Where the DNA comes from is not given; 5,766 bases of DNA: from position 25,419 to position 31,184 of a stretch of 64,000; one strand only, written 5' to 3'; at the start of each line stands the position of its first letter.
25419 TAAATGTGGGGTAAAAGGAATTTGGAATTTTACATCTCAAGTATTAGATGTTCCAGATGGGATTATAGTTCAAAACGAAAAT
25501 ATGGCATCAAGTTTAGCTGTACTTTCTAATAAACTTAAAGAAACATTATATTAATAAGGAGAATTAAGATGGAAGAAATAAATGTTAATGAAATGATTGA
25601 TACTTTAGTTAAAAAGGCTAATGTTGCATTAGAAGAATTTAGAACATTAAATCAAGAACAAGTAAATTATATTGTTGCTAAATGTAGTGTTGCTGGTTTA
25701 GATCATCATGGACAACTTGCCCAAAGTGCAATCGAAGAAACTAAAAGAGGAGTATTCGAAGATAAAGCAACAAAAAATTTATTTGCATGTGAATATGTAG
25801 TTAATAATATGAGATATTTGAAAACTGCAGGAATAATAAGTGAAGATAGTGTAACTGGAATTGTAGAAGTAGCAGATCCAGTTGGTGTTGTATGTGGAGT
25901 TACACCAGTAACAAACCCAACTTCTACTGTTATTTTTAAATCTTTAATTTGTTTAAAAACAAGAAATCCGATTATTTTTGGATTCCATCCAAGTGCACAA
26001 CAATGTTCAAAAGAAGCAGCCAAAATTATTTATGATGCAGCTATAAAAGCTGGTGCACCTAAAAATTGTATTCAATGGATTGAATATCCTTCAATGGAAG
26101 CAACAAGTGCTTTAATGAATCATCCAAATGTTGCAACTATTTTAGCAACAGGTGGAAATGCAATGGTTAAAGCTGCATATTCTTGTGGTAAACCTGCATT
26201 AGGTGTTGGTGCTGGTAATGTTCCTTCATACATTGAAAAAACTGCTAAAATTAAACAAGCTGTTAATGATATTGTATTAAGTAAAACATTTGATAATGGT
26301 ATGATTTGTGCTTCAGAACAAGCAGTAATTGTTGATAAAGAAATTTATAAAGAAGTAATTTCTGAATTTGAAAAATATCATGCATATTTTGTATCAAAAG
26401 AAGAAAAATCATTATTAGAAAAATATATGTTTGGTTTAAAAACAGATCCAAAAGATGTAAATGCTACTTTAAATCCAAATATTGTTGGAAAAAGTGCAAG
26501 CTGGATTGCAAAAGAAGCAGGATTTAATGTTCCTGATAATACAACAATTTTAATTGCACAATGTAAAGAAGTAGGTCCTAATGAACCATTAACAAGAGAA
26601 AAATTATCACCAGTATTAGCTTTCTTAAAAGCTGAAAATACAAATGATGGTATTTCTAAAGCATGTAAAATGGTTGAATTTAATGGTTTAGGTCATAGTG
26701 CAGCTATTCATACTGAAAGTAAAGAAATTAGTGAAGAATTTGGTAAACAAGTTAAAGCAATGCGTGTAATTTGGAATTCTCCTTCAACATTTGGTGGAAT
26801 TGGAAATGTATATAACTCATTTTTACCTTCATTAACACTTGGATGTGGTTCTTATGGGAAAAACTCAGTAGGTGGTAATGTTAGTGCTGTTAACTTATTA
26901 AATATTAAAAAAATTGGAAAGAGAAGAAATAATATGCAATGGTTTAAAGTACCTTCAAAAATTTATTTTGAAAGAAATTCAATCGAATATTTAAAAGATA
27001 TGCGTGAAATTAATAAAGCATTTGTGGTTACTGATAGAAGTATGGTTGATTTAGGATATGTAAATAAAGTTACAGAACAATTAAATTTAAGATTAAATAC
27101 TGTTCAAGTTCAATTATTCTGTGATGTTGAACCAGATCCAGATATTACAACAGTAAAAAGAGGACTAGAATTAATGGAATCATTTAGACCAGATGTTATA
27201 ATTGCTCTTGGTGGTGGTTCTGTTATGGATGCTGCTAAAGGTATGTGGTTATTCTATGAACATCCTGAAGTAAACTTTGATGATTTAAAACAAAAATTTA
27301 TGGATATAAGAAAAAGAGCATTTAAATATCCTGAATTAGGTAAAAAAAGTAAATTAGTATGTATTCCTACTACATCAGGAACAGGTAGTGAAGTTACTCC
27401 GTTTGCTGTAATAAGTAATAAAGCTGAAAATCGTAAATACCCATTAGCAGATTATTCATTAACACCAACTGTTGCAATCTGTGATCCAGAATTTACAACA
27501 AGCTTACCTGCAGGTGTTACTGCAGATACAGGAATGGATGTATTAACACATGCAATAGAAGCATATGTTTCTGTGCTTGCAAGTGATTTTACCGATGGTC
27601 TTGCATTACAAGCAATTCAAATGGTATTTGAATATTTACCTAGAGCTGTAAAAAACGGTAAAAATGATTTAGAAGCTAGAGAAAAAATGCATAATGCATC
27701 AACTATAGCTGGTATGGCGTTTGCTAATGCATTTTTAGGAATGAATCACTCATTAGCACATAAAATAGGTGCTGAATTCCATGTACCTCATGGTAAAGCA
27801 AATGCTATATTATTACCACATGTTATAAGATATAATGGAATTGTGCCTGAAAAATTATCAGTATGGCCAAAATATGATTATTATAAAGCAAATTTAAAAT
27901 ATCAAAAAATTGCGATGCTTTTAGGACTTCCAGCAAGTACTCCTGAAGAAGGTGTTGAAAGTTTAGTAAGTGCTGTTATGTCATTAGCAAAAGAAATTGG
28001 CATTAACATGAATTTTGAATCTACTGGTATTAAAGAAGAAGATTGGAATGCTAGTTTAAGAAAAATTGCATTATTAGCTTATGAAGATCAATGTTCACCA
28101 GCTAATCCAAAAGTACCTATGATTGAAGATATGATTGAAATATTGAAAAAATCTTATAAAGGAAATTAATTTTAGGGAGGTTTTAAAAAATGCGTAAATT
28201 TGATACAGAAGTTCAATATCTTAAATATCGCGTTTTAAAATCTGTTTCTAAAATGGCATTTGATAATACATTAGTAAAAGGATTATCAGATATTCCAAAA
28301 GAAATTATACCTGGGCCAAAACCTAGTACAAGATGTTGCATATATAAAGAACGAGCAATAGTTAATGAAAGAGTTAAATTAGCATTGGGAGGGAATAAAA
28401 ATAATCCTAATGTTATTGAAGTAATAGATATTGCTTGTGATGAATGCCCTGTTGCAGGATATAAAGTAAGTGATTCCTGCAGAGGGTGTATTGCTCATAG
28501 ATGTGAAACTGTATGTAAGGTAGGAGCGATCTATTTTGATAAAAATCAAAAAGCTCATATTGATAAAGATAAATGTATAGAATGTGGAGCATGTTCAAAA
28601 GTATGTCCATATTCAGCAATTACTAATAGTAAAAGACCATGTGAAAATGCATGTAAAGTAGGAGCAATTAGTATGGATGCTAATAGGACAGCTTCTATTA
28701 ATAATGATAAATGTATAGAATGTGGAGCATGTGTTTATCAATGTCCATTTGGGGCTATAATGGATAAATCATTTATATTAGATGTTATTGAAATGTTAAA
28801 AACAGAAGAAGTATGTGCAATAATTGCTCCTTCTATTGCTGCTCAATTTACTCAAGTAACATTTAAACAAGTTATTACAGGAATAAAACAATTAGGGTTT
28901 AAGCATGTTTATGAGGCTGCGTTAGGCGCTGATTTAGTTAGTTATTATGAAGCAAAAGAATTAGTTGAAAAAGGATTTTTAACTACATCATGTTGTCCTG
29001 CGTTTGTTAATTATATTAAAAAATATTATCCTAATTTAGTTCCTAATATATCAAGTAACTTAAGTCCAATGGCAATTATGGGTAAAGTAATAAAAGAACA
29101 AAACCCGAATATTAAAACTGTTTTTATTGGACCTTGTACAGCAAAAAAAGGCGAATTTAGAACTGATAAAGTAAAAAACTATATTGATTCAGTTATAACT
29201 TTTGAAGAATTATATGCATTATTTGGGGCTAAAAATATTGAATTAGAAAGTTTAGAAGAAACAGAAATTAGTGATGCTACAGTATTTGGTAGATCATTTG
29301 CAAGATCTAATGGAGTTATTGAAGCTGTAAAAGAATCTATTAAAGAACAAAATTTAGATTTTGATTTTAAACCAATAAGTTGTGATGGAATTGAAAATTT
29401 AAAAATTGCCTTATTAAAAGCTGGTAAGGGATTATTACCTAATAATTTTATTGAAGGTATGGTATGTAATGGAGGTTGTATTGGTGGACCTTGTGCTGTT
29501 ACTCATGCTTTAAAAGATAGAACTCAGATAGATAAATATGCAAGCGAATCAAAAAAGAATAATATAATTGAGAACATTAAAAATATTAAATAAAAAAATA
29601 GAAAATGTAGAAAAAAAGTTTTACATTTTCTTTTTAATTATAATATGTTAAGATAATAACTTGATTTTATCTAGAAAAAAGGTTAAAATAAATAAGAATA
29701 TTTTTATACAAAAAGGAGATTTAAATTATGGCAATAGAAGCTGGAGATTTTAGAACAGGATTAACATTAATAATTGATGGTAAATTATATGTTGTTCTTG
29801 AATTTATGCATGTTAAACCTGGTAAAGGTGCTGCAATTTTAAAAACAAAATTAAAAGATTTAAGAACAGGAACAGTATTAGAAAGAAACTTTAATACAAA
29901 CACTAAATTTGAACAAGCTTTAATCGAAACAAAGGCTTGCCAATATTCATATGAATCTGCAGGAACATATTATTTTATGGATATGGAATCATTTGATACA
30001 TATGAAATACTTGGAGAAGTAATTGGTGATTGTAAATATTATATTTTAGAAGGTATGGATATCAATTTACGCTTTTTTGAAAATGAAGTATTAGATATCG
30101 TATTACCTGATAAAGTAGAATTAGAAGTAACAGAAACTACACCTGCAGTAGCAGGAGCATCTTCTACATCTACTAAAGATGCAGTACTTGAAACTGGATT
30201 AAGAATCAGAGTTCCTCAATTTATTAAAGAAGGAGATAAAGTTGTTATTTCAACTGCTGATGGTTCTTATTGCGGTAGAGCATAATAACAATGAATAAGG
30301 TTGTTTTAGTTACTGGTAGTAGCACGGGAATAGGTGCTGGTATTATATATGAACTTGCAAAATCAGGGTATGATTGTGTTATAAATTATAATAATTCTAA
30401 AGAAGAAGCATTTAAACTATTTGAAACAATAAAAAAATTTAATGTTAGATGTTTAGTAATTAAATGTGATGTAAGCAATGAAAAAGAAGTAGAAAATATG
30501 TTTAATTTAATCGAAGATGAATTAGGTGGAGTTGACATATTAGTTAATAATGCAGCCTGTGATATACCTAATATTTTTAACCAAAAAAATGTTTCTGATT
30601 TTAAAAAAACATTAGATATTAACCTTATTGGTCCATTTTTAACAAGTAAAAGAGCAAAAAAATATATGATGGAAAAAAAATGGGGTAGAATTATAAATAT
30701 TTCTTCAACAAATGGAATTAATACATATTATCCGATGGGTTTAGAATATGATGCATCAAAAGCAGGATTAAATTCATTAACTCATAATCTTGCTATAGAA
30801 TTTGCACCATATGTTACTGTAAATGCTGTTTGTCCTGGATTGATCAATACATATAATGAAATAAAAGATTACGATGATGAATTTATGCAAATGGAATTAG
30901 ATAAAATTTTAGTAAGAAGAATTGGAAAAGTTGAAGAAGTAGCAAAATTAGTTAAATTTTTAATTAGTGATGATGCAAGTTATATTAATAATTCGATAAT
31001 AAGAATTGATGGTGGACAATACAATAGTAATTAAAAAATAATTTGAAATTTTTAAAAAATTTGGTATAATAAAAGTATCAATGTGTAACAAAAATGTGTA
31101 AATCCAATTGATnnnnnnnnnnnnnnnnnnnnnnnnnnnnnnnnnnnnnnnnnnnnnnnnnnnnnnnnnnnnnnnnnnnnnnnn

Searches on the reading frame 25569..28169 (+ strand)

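Call 45: search_protein_families(library=ncbifam, proteins=[window:25569-28169:+], max_evalue=1e-8)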
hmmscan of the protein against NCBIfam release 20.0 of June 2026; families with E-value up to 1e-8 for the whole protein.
window:25569-28169:+ (866 aa): 29 families (the best 25 are shown)
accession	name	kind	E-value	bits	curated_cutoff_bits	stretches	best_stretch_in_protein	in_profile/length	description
NF010378.0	PRK13805.1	equivalog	0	1425.3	951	1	4-865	10-866/872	bifunctional acetaldehyde-CoA/alcohol dehydrogenase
TIGR02518.1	EutH_ACDH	equivalog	1.7e-142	475.7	620.1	1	11-451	11-443/488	acetaldehyde dehydrogenase (acetylating)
NF047625.1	AcylSulfactDhSauS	equivalog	8.8e-95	318.2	600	1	7-451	3-442/464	acylating sulfoacetaldehyde dehydrogenase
TIGR02638.1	lactal_redase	equivalog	3.5e-85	286.1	523.15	1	474-857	22-377/379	lactaldehyde reductase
NF041833.1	Fe_ADH_ErcA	equivalog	1.6e-81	274.4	550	1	480-861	29-380/382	alcohol dehydrogenase-like regulatory protein ErcA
NF007911.0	PRK10624.1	equivalog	1.6e-81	274.2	537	1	466-862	12-381/382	lactaldehyde reductase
NF011927.0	PRK15398.1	subfamily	2.6e-76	257.2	403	1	5-412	33-425/465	aldehyde dehydrogenase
NF053866.1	CholDhdGbsBBac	equivalog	4.2e-66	223.2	550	1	453-863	6-391/392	choline dehydrogenase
NF011998.0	PRK15454.1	equivalog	2.4e-63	214.2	556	1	478-858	46-390/395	ethanolamine utilization ethanol dehydrogenase EutG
NF007363.0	PRK09860.1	equivalog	1.6e-62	211.8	581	1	481-860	31-380/383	L-threonine dehydrogenase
NF058672.1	4HyButDHCUPNE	equivalog_domain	2.3e-62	211.4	500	1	464-862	9-377/378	4-hydroxybutyrate dehydrogenase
TIGR03405.1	Phn_Fe-ADH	equivalog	3.6e-56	190.5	423.7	1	461-756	3-288/355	iron-containing alcohol dehydrogenase PsrA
NF050025.1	SulfAcetaldRedSarD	equivalog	8.5e-52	176.3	700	1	482-830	31-355/385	sulfoacetaldehyde reductase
TIGR04266.1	NDMA_methanol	equivalog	8.9e-37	126.9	625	1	496-820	52-355/420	NDMA-dependent methanol dehydrogenase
NF011717.0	PRK15138.1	equivalog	1.2e-22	80.6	645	1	460-754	7-294/387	alcohol dehydrogenase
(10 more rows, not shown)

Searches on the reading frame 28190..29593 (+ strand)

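Call 24: search_protein_families(library=pfam, proteins=[window:28190-29593:+], max_evalue=1)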
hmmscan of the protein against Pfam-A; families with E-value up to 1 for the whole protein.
window:28190-29593:+ (467 aa): 18 families
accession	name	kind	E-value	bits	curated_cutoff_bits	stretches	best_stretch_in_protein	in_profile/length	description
PF02906.19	Fe_hyd_lg_C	-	1.4e-64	218.5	22.1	1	207-434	2-245/245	Iron only hydrogenase large subunit, C-terminal domain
PF12838.12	Fer4_7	-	1.8e-16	60.7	27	2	97-143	2-52/52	4Fe-4S dicluster domain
PF00037.32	Fer4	-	2.8e-15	55.9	21.1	2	123-145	2-24/24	4Fe-4S binding domain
PF12837.12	Fer4_6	-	4.1e-14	52.2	25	2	122-144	2-24/24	4Fe-4S binding domain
PF14697.11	Fer4_21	-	1.2e-10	41.8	35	2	95-144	6-57/59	4Fe-4S dicluster domain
PF13237.11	Fer4_10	-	1.4e-10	41.3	25.5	2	123-186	3-53/53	4Fe-4S dicluster domain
PF25160.1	LdpA_Fe-S-bd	-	1.7e-10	41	27.6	2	148-194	6-47/49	LdpA Fe-S cluster-binding domain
PF13187.11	Fer4_9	-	1.5e-09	38.2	27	2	150-190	7-52/52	4Fe-4S dicluster domain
PF12797.12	Fer4_2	-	4.3e-09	36.2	24.5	2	122-141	3-22/22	4Fe-4S binding domain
PF13484.11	Fer4_16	-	2.6e-07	31.8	30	2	128-187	1-65/66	4Fe-4S double cluster binding domain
PF13183.11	Fer4_8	-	7e-07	30.1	27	2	127-188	3-67/68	4Fe-4S dicluster domain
PF13534.11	Fer4_17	-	3.4e-05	24.7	22.2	1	128-186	1-57/61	4Fe-4S dicluster domain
PF12800.12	Fer4_4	-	3.6e-05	24.2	24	2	173-188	2-17/17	4Fe-4S binding domain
PF12798.12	Fer4_3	-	0.00023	22.2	27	2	129-143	1-15/15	4Fe-4S binding domain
PF13247.11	Fer4_11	-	0.00027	21.5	26.2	1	93-146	6-61/100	4Fe-4S dicluster domain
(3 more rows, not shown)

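Call 45: search_protein_families(library=ncbifam, proteins=[window:28190-29593:+], max_evalue=1e-8)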
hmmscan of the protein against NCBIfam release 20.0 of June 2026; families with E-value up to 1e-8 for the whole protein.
window:28190-29593:+ (467 aa): 22 families
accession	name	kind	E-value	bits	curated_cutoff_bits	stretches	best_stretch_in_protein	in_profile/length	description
TIGR04105.1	FeFe_hydrog_B1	subfamily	8.1e-173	575.3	450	1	4-439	1-461/462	monomeric [FeFe] hydrogenase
TIGR02512.1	FeFe_hydrog_A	subfamily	3e-49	167.9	405.95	1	123-386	3-295/375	[FeFe] hydrogenase, group A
NF040763.1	FeFe_hydrog_A6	exception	5.4e-43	147.2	765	1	119-389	137-436/571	NADH-dependent [FeFe] hydrogenase, group A6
NF040762.1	Hydr_FeFe_Clost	exception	2.9e-40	138.4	900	1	116-399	132-445/572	ferredoxin hydrogenase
NF058577.1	FdxA_fam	equivalog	1.8e-17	63.3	65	1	91-143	3-52/52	4Fe-4S ferredoxin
NF040864.1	HgcB_ferredoxin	equivalog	1.1e-13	50.8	99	0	94-145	13-62/93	mercury methylation ferredoxin HgcB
NF045992.1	CircClkLdpA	equivalog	6.6e-12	45.2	450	0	146-229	108-192/360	circadian clock protein LdpA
NF038196.1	ferrodoxin_EFR1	subfamily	1e-11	45.4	75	0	90-148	179-233/242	EFR1 family ferrodoxin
NF038355.1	FDH3_beta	equivalog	1e-11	45.2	240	0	147-189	58-100/180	formate dehydrogenase FDH3 subunit beta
NF007382.0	PRK09898.1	equivalog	1.5e-11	44.2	213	0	94-145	120-172/208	ferredoxin-like protein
NF043039.1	HgcAB_like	equivalog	5e-11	42.8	285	0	149-190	306-349/350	HgcAB-like fusion protein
NF045874.1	Vhu_polyferre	exception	8.2e-11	41.2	600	0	90-147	123-177/381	F420-non-reducing hydrogenase associated-polyferredoxin VhuB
NF045490.1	FdxA_Protbact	equivalog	1.3e-10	41.4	135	0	91-149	3-60/104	ferredoxin FdxA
NF007658.0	PRK10330.1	equivalog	1.4e-10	41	260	0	95-150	56-110/181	electron transport protein HydN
NF042909.1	FMH_DH_FwdF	exception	1.9e-10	40.4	375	0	96-220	139-276/336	tungsten-dependent formylmethanofuran dehydrogenase subunit FwdF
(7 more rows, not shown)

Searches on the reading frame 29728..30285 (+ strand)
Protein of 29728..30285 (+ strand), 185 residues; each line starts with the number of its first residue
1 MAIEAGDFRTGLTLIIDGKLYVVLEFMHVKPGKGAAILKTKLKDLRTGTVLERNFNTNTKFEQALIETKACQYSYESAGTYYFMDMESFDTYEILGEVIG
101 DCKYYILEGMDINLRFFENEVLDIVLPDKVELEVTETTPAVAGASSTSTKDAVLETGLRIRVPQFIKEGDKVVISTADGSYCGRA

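Call 45: search_protein_families(library=ncbifam, proteins=[window:29728-30285:+], max_evalue=1e-8)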
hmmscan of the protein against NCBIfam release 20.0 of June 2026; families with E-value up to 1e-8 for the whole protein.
window:29728-30285:+ (185 aa): 6 families
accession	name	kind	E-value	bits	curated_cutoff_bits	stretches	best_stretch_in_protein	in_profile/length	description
TIGR00038.1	efp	equivalog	6.4e-64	215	185.8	1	3-185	1-184/184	elongation factor P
NF001810.0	PRK00529.1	subfamily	1.4e-63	213.9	161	1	2-185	2-186/187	elongation factor P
NF011175.0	PRK14578.1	equivalog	2.4e-38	131.5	301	1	5-185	4-187/187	elongation factor P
NF003392.1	PRK04542.1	equivalog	3.6e-34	118.3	216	1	5-185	3-187/187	elongation factor P-like protein EfpL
TIGR02178.1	yeiP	equivalog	1.6e-31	109.9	264.05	1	5-185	2-186/186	elongation factor P-like protein YeiP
NF009090.0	PRK12426.1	equivalog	6.7e-30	104.1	226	1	8-184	7-184/185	elongation factor P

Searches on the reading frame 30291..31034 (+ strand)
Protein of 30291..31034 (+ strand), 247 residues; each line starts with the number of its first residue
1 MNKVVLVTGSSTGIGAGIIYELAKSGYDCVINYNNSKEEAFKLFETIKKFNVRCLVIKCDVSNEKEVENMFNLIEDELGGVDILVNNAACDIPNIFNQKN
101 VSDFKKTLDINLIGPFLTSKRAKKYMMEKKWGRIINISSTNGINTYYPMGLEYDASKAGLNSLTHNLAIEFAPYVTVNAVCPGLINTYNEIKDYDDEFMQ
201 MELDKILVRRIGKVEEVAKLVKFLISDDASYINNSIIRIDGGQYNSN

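Call 93: search_protein_families(library=pfam, proteins=[window:30291-31034:+], max_evalue=1e-10)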
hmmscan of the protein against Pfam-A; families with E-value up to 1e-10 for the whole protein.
window:30291-31034:+ (247 aa): 2 families
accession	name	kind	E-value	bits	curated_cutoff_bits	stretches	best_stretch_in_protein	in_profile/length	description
PF13561.12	adh_short_C2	-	2.8e-52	178.1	27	1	12-242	6-234/236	Enoyl-(Acyl carrier protein) reductase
PF00106.31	adh_short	-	1e-50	172.4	26.6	1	3-190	1-187/195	short chain dehydrogenase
